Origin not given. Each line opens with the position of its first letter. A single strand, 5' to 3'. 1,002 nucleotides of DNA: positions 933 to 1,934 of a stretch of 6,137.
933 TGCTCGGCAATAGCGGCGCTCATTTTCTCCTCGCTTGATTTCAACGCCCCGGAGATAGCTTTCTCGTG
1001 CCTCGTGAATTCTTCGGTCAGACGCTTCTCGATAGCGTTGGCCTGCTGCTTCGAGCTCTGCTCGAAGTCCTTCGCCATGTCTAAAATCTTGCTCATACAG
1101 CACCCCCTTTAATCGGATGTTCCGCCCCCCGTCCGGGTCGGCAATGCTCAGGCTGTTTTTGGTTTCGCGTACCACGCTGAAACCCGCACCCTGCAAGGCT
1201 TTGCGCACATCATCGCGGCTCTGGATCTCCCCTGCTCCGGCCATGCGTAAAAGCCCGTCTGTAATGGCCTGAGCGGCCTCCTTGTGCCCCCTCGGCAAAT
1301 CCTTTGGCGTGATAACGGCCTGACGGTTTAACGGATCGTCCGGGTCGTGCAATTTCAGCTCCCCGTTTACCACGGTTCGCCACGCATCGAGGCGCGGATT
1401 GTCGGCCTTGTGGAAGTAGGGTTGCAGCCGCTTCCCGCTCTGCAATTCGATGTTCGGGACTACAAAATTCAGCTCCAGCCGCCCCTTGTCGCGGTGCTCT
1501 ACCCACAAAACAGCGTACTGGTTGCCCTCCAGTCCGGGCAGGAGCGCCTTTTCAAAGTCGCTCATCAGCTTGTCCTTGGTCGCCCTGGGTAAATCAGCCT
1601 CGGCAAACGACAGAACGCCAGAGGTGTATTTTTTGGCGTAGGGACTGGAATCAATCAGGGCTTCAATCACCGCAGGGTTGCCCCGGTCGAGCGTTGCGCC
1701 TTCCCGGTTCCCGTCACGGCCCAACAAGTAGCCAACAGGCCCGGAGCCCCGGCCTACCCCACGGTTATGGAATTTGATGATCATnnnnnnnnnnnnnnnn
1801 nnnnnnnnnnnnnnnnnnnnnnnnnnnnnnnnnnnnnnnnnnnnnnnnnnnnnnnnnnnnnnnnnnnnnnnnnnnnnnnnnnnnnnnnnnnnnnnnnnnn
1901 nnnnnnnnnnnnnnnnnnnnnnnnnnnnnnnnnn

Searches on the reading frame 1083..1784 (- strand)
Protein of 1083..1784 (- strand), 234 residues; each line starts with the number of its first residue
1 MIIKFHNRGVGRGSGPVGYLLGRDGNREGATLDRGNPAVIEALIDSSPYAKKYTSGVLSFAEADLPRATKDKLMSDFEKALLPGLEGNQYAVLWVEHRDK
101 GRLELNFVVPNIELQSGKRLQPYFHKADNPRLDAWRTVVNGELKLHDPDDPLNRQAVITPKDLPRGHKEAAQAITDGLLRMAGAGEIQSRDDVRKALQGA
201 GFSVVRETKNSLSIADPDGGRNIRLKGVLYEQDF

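Call 22: search_dna_similar(query=window:1083-1784:-, collection=plasmids, mode=protein, max_rows=60, rows=spread)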
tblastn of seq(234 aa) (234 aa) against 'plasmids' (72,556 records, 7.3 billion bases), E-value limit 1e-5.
Records with a match: 3749; places in all: 4268; records where one place covers at least 80% of the query: 3405.
Best place of each record, by identity: >=99% 130; 95-99% 4; 60-80% 2473; <60% 1142.
By first word of the organism name: Escherichia 1040; Klebsiella 901; Salmonella 389; Enterobacter 335; Acinetobacter 152; Neisseria 143; Aeromonas 94; Citrobacter 91; Shigella 65; Helicobacter 60; and 61 more.
By predicted mobility (MOB-suite, as given by PLSDB): mobilizable 3531; non-mobilizable 194; conjugative 24.
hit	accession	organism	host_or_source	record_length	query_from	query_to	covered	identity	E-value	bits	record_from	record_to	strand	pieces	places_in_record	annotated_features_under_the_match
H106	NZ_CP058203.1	Enterobacter roggenkampii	culture,Wastewater influent sample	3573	1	234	100%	100.0%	4e-160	479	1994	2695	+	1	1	relaxase/mobilization nuclease domain-containing protein | MobC family plasmid mobilization relaxosome protein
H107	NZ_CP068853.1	Klebsiella pneumoniae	Homo sapiens,Plasmid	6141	1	234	100%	100.0%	1e-154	479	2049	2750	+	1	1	relaxase/mobilization nuclease domain-containing protein | MobC family plasmid mobilization relaxosome protein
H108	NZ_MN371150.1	Klebsiella pneumoniae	-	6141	1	234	100%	98.3%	2e-150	467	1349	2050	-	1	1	relaxase/mobilization nuclease domain-containing protein | MobC family plasmid mobilization relaxosome protein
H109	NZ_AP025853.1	Enterobacter hormaechei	Homo sapiens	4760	1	234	100%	65.4%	4e-97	316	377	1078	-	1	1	MobC family plasmid mobilization relaxosome protein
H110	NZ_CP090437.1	Klebsiella pneumoniae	Homo sapiens,blood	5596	1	234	100%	65.0%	2e-96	315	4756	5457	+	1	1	hypothetical protein | MobC family plasmid mobilization relaxosome protein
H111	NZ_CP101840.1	Klebsiella pneumoniae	Homo sapiens,urine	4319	1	234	100%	65.0%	2e-96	313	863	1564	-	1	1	MbeB family mobilization protein | MobC family plasmid mobilization relaxosome protein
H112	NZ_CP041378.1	Klebsiella pneumoniae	Homo sapiens,urine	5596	1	234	100%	65.0%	4e-96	313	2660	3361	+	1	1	MbeB family mobilization protein | MobC family plasmid mobilization relaxosome protein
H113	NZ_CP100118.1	Klebsiella pneumoniae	Homo sapiens,sputum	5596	1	234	100%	65.0%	4e-96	313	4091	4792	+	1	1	MbeB family mobilization protein | MobC family plasmid mobilization relaxosome protein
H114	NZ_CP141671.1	Klebsiella pneumoniae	Homo sapiens,mixed culture,sputum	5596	1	234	100%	65.0%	4e-96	313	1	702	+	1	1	MbeB family mobilization protein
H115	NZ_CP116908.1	Klebsiella pneumoniae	Homo sapiens,sputum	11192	1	234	100%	65.0%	4e-96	313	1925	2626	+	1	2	MbeB family mobilization protein | MobC family plasmid mobilization relaxosome protein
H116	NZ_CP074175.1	Enterobacter sp. JBIWA003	lake water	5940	1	234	100%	64.5%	7e-102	330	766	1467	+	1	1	MobC family plasmid mobilization relaxosome protein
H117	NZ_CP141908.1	Klebsiella pneumoniae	Homo sapiens,Rectal swab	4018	1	234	100%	64.5%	2e-97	315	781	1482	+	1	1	MbeB family mobilization protein | MobC family plasmid mobilization relaxosome protein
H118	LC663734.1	uncultured bacterium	-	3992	1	234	100%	64.5%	2e-96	313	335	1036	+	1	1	mobA: MobA protein | MobC family plasmid mobilization relaxosome protein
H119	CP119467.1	Salmonella enterica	animal,Animal-Cattle Heifer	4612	1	234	100%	64.5%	7e-96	312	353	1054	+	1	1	MbeB family mobilization protein | MobC family plasmid mobilization relaxosome protein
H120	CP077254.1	Escherichia coli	Seth Lab strain,Seth Lab Isolate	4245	1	234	100%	64.5%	8e-96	311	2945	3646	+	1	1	MbeB family mobilization protein | MobC family plasmid mobilization relaxosome protein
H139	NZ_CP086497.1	Escherichia coli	Homo sapiens,stool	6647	1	234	100%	60.3%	2e-92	303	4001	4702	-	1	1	MbeB family mobilization protein | MobC family plasmid mobilization relaxosome protein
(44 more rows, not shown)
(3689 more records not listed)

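Call 27: get_annotated_region(hit=H139, flank=2000)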
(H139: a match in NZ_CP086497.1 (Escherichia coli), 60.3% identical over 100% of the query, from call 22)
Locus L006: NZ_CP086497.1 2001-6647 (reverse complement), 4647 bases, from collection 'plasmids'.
description: Escherichia coli strain Ec-050-T5-ESBL plasmid pEc-050-T5-ESBL_7, complete sequence
organism: Escherichia coli (NCBI taxid 562)
taxonomy: Bacteria; Pseudomonadota; Gammaproteobacteria; Enterobacterales; Enterobacteriaceae; Escherichia; Escherichia coli
host: -; source: Homo sapiens,stool; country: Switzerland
typing (MOB-suite, as given by PLSDB): mobilizable; replicon rep_cluster_2350; relaxase MOBP
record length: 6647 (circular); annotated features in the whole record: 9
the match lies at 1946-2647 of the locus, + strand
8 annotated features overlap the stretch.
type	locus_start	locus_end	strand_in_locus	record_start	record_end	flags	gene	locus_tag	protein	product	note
CDS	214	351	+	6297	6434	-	-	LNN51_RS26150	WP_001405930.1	colicin release lysis protein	GO:0019835 - cytolysis [Evidence IEA]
CDS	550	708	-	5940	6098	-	-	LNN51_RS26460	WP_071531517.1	replication initiation protein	-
CDS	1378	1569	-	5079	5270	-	-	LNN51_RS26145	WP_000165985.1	Rop family plasmid primer RNA-binding protein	-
CDS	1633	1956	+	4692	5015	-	-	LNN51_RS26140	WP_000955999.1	MobC family plasmid mobilization relaxosome protein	-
CDS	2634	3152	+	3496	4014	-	-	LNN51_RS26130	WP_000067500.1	MbeB family mobilization protein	-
CDS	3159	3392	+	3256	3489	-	-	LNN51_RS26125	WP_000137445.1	MbeD family mobilization/exclusion protein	-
CDS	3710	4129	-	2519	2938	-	-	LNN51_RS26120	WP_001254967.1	Exc2 family lipoprotein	-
CDS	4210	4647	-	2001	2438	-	-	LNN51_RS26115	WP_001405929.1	hypothetical protein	-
